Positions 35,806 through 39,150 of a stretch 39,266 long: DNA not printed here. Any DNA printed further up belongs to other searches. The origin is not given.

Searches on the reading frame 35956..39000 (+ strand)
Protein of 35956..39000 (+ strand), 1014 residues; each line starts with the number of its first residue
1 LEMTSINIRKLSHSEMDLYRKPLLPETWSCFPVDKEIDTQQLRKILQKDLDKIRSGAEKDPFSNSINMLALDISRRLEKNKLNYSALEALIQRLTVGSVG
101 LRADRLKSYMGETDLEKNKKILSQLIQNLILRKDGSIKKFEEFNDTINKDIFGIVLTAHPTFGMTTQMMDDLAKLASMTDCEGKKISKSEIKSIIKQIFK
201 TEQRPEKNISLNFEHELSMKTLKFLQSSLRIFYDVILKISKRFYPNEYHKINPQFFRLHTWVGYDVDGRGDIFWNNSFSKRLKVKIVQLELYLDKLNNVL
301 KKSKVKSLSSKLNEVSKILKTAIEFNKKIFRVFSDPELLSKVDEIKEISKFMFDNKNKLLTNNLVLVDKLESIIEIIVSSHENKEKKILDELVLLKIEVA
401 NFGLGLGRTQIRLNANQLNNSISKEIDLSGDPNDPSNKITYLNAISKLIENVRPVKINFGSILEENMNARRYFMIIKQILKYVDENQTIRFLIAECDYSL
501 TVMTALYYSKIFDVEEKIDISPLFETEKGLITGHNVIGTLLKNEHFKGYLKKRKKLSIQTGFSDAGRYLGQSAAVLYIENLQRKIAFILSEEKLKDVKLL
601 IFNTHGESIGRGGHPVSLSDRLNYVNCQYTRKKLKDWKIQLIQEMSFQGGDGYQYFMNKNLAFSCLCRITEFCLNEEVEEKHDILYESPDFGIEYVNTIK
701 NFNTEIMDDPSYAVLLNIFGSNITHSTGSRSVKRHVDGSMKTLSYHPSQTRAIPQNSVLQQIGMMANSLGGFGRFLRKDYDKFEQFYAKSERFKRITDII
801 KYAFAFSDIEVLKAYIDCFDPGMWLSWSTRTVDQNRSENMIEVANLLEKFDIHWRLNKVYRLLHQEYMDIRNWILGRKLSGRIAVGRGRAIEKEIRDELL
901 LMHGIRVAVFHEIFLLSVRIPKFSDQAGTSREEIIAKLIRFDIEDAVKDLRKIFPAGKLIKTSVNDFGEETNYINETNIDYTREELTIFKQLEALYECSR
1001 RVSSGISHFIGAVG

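Call 36: search_protein_families(library=ncbifam, proteins=[window:35956-39000:+], max_evalue=0.001)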
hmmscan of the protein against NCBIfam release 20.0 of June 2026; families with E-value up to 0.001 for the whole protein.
window:35956-39000:+ (1014 aa): 1 family
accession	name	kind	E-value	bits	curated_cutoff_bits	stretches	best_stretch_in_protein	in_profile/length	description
NF000584.1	PRK00009.1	equivalog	3.1e-24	85.2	815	1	117-616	96-609/898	phosphoenolpyruvate carboxylase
